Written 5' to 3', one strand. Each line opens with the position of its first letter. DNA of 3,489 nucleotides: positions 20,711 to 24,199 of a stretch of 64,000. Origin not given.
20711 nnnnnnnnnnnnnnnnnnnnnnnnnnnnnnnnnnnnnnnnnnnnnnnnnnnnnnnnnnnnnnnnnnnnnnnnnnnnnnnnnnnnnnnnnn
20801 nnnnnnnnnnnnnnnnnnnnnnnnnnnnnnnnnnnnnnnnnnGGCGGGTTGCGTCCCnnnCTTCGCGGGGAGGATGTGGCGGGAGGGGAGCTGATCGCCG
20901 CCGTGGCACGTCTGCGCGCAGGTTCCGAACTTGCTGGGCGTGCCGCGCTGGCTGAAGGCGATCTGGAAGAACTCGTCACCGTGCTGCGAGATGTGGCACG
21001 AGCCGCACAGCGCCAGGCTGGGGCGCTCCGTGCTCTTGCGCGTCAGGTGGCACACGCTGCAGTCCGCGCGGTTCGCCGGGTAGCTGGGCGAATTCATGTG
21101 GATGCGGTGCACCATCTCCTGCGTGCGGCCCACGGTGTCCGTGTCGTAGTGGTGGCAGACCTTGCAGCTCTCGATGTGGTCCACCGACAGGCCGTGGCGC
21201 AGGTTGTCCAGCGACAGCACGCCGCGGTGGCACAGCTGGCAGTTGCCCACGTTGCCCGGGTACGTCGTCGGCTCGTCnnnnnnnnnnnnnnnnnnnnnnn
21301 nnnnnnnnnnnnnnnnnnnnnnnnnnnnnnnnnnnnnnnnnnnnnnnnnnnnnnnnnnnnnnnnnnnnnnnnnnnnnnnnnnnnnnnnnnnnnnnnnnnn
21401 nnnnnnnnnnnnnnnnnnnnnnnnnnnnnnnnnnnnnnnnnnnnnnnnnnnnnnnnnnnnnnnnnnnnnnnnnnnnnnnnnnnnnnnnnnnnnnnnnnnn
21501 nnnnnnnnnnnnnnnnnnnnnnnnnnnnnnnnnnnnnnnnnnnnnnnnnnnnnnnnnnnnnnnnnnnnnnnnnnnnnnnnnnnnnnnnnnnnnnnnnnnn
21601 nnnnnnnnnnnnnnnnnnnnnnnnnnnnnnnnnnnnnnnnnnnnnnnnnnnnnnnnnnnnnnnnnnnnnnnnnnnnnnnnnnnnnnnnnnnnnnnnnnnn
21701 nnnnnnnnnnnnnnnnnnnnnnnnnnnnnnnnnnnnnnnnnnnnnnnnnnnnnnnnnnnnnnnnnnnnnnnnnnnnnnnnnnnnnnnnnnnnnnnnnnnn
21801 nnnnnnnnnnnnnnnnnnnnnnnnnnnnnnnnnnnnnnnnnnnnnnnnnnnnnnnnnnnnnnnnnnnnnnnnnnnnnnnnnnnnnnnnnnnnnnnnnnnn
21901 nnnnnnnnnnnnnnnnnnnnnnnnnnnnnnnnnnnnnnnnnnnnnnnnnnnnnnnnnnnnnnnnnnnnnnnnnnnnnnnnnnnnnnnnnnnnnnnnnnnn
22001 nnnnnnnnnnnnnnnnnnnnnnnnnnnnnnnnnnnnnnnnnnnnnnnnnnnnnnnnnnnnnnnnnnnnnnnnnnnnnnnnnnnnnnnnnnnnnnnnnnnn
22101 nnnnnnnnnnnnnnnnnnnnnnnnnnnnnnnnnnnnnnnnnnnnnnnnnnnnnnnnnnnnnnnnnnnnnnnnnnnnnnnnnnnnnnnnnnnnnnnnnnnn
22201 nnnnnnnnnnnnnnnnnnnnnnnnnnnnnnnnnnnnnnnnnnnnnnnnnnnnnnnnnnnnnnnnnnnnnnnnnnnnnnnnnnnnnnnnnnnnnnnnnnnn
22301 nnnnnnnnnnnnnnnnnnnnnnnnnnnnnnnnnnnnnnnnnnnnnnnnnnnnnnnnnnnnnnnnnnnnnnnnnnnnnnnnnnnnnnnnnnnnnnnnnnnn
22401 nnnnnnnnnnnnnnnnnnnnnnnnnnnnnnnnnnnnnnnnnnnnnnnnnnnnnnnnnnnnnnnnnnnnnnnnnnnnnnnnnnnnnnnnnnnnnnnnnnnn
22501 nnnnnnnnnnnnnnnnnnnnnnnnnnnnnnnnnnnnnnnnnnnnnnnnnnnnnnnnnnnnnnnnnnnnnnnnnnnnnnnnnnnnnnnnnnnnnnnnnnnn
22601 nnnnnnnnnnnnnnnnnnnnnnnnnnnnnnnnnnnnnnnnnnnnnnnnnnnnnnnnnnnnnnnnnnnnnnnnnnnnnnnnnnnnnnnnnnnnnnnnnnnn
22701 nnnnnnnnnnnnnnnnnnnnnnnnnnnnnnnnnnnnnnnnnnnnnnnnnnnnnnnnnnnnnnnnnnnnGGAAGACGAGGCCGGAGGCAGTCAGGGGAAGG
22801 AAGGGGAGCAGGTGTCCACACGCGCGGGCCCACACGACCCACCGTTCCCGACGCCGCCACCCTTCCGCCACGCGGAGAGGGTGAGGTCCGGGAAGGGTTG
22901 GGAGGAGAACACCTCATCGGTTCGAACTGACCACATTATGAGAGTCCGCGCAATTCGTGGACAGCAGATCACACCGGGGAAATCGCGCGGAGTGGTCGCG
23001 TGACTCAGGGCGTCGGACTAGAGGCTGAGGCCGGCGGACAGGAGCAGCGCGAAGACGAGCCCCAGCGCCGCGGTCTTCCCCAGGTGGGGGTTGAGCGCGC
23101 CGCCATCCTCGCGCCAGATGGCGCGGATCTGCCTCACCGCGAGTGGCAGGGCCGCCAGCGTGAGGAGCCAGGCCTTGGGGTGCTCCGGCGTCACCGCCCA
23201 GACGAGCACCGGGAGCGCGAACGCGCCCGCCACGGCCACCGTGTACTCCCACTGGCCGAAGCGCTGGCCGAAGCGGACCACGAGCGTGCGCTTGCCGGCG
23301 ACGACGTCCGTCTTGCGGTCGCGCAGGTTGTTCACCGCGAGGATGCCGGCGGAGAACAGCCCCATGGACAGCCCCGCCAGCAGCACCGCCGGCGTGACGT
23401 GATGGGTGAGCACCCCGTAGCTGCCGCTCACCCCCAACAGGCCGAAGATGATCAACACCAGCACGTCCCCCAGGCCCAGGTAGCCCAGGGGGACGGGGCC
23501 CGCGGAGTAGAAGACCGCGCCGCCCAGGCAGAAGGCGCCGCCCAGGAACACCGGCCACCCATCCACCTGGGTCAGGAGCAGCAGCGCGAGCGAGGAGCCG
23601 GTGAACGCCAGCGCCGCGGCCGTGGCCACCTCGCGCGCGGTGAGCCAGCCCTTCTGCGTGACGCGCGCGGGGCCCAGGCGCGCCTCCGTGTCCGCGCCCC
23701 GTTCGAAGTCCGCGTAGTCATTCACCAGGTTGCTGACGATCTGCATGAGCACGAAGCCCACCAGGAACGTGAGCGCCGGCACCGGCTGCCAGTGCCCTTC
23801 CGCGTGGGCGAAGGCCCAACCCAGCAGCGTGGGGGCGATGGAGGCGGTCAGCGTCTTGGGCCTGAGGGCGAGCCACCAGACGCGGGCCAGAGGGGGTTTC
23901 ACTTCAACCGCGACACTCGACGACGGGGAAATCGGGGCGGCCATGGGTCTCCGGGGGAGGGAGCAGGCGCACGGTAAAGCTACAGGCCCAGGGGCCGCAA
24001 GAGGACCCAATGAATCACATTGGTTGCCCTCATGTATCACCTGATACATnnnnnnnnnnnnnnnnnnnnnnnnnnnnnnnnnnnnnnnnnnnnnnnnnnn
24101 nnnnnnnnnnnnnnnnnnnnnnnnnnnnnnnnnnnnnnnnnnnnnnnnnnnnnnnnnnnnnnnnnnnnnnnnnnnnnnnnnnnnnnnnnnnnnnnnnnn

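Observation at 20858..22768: Lipoprotein cytochrome with CQLCH, CKVCH, CSVCH, CGSCH and a non-canonical CAQTCH (CX3CH) heme site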

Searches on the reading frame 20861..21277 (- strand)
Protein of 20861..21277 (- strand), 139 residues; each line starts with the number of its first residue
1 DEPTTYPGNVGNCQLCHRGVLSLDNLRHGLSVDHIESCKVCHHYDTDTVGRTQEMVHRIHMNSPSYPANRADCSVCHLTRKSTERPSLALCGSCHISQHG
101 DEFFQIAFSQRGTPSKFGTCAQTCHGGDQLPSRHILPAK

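Call 63: search_solved_structures(query=A4, max_evalue=1, show_alignments=3)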
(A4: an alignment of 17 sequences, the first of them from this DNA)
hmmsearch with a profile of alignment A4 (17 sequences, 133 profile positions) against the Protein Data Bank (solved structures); distinct sequences matched with E-value up to 1: 42.
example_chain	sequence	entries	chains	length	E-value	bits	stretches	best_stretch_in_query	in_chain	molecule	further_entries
3ucp_A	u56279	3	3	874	4.9e-07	33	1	3-46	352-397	UndA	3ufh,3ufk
9eov_A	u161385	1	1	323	2.1e-05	27.7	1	12-66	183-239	Extracellular iron oxide respiratory system surface decaheme cytochrome c component MtrC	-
8qc9_A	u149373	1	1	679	2.1e-05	27.7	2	12-65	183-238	Extracellular iron oxide respiratory system surface decaheme cytochrome c component MtrC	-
6r2q_A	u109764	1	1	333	2.4e-05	27.5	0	8-82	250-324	Cystathionine beta-synthase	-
8qbz_A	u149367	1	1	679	2.6e-05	27.4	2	12-66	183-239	Extracellular iron oxide respiratory system surface decaheme cytochrome c component MtrC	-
8qbq_A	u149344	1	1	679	3.5e-05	27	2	12-66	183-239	Extracellular iron oxide respiratory system surface decaheme cytochrome c component MtrC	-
4lm8_A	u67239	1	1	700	3.5e-05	27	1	12-122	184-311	Extracellular iron oxide respiratory system surface decaheme cytochrome c component MtrC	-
7qth_A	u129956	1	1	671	4e-05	26.8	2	12-65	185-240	Extracellular iron oxide respiratory system surface decaheme cytochrome c component MtrC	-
2j7a_C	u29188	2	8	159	0.00019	24.5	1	67-104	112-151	CYTOCHROME C QUINOL DEHYDROGENASE NRFH | NAPC/NIRT CYTOCHROME C FAMILY PROTEIN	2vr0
1h29_A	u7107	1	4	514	0.00026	24.1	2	11-103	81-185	HIGH-MOLECULAR-WEIGHT CYTOCHROME C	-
1gws_A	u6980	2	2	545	0.00086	22.5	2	11-102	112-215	HIGH-MOLECULAR-WEIGHT CYTOCHROME C | High-molecular-weight cytochrome c precursor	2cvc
7o7g_A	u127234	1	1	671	0.002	21.3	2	12-65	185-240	Extracellular iron oxide respiratory system surface decaheme cytochrome c component MtrC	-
3ov0_A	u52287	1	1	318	0.0026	20.9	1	8-124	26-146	Cytochrome c family protein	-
4qo5_A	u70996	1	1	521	0.0063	19.6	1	7-96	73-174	Hypothetical multiheme protein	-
6hr0_A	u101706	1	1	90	0.0068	19.6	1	10-44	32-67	Cytochrome C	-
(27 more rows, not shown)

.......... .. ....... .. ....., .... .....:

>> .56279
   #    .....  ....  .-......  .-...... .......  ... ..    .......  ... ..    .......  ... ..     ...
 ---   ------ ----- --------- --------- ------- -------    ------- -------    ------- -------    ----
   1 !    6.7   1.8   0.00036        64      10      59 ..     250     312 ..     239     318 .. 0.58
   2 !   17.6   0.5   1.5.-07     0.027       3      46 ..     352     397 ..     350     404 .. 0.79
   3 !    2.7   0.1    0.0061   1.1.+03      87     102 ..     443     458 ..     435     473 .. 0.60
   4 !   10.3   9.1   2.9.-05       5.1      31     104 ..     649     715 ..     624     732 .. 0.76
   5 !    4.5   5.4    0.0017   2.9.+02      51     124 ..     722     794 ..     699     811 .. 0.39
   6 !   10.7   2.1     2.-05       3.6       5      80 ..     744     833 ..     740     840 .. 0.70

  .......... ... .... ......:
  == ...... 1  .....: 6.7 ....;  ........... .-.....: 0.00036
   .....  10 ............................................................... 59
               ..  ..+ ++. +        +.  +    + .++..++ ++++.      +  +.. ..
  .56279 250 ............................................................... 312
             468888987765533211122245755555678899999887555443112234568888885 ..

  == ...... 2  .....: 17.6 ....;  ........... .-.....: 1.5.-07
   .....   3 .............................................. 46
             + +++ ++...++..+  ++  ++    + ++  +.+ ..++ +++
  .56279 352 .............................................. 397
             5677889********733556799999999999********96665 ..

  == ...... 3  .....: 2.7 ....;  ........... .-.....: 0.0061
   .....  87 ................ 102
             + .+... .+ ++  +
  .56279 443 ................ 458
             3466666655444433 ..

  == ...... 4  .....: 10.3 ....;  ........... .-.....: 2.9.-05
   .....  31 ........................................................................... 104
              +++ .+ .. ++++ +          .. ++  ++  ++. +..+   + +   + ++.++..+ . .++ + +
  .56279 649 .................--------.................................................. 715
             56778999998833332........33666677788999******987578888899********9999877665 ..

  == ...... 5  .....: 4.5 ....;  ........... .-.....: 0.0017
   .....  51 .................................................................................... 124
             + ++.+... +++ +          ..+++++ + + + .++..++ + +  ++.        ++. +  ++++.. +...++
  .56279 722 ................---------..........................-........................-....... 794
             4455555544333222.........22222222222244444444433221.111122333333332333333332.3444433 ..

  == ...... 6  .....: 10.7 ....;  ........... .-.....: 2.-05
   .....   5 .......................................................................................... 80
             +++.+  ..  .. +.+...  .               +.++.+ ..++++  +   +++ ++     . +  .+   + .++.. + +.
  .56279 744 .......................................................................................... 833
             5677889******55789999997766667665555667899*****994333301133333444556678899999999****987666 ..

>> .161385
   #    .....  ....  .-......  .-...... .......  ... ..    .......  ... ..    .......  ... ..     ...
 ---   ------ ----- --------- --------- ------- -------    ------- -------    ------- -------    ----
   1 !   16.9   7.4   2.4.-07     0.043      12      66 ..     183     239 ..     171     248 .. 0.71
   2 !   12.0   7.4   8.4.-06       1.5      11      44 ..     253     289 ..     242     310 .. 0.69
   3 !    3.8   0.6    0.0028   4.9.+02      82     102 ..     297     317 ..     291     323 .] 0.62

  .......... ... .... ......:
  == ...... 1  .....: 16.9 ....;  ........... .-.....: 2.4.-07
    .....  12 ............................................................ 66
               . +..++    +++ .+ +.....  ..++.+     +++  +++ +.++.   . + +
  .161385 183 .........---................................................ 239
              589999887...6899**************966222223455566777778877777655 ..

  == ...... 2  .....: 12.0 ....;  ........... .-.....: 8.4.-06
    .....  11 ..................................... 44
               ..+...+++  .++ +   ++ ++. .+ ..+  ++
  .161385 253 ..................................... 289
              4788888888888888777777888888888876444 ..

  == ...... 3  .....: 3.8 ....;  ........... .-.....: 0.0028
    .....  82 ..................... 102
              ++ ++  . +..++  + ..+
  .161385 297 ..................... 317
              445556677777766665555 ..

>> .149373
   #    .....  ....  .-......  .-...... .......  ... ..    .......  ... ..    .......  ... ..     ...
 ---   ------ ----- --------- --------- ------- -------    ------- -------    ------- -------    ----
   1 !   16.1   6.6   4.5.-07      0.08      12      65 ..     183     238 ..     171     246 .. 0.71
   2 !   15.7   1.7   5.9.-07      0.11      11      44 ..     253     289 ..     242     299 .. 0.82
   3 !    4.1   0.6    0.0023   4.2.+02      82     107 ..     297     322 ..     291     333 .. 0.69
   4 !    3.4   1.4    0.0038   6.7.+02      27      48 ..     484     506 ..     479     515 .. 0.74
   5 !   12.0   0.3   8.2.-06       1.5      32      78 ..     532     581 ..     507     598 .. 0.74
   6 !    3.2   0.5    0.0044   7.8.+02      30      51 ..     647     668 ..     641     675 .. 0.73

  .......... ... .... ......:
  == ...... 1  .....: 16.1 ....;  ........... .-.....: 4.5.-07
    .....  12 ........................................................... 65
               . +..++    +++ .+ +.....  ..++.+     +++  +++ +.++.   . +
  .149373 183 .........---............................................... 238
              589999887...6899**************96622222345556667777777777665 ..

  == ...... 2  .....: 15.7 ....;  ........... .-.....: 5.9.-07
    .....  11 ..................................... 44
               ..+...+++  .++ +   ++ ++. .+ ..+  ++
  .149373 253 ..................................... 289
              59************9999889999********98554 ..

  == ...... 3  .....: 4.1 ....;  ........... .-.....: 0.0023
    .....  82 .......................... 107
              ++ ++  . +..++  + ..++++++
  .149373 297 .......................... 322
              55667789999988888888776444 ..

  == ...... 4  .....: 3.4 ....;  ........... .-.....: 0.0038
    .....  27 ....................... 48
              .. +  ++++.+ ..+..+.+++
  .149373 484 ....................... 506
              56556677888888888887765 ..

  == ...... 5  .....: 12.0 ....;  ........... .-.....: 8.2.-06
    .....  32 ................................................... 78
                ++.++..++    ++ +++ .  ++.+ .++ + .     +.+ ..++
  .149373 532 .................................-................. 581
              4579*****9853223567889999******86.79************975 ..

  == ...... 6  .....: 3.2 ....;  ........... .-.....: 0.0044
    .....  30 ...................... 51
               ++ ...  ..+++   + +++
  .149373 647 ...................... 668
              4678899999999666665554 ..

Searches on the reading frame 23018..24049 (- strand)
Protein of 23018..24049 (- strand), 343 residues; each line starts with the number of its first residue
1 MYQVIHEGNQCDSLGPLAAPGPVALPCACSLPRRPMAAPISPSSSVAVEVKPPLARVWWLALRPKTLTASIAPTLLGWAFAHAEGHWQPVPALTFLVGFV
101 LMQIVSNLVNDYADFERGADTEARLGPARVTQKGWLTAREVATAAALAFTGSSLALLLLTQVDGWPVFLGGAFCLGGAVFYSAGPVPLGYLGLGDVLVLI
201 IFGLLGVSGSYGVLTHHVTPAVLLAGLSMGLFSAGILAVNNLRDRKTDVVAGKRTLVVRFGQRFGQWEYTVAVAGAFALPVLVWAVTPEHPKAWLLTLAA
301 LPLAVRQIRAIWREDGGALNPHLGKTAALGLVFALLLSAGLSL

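Call 3: search_protein_families(library=pfam, proteins=[window:23018-24049:-], max_evalue=0.1)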
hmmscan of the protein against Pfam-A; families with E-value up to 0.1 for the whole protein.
window:23018-24049:- (343 aa): 1 family
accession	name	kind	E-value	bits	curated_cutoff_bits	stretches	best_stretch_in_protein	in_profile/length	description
PF01040.23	UbiA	-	5.2e-32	111.5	34.2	1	71-317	2-238/250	UbiA prenyltransferase family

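Call 4: search_protein_families(library=ncbifam, proteins=[window:23018-24049:-], max_evalue=0.1)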
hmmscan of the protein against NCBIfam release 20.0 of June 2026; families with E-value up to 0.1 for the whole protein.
window:23018-24049:- (343 aa): 15 families
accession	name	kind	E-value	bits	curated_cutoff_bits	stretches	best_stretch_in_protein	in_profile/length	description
NF004751.0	PRK06080.1-3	equivalog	7e-74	249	264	1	55-342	10-294/296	1,4-dihydroxy-2-naphthoate polyprenyltransferase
NF004750.0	PRK06080.1-2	equivalog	1.2e-60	205.4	346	1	56-342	7-299/301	1,4-dihydroxy-2-naphthoate polyprenyltransferase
TIGR00751.1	menA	equivalog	3e-56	190.9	102.15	1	63-339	1-283/284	1,4-dihydroxy-2-naphthoate octaprenyltransferase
NF004754.0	PRK06080.1-6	equivalog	1.2e-47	162.8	522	1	56-341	10-301/308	1,4-dihydroxy-2-naphthoate polyprenyltransferase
NF004749.0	PRK06080.1-1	equivalog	5.8e-39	134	277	1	55-342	19-306/311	1,4-dihydroxy-2-naphthoate polyprenyltransferase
NF009926.0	PRK13387.1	equivalog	4.5e-27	95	316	1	57-341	5-311/317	1,4-dihydroxy-2-naphthoate polyprenyltransferase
TIGR02235.1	menA_cyano-plnt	equivalog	1.8e-26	93.1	225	1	57-312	1-252/285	2-carboxy-1,4-naphthoquinone phytyltransferase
NF004753.0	PRK06080.1-5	equivalog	1.2e-23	83.8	555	1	56-339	12-301/312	1,4-dihydroxy-2-naphthoate polyprenyltransferase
NF004752.0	PRK06080.1-4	subfamily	5.5e-21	75.5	289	1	65-314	13-269/300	1,4-dihydroxy-2-naphthoate polyprenyltransferase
NF004617.0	PRK05951.1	equivalog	1.9e-17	63.4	239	1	85-314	45-273/306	prenyltransferase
TIGR01476.1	chlor_syn_BchG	subfamily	8.3e-08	32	212.3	1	58-338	11-278/283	(bacterio)chlorophyll synthase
TIGR01474.1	ubiA_proteo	equivalog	2.1e-06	27.4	275.45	1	71-334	20-274/282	4-hydroxybenzoate octaprenyltransferase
NF005742.0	PRK07566.1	equivalog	4.1e-06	26.1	313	1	82-302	54-272/315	chlorophyll synthase ChlG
TIGR01473.1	cyoE_ctaB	equivalog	3.7e-05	23.6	210.3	1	63-167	8-111/281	heme o synthase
NF009526.0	PRK12888.1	equivalog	0.003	17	364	1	208-300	160-251/301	4-hydroxybenzoate octaprenyltransferase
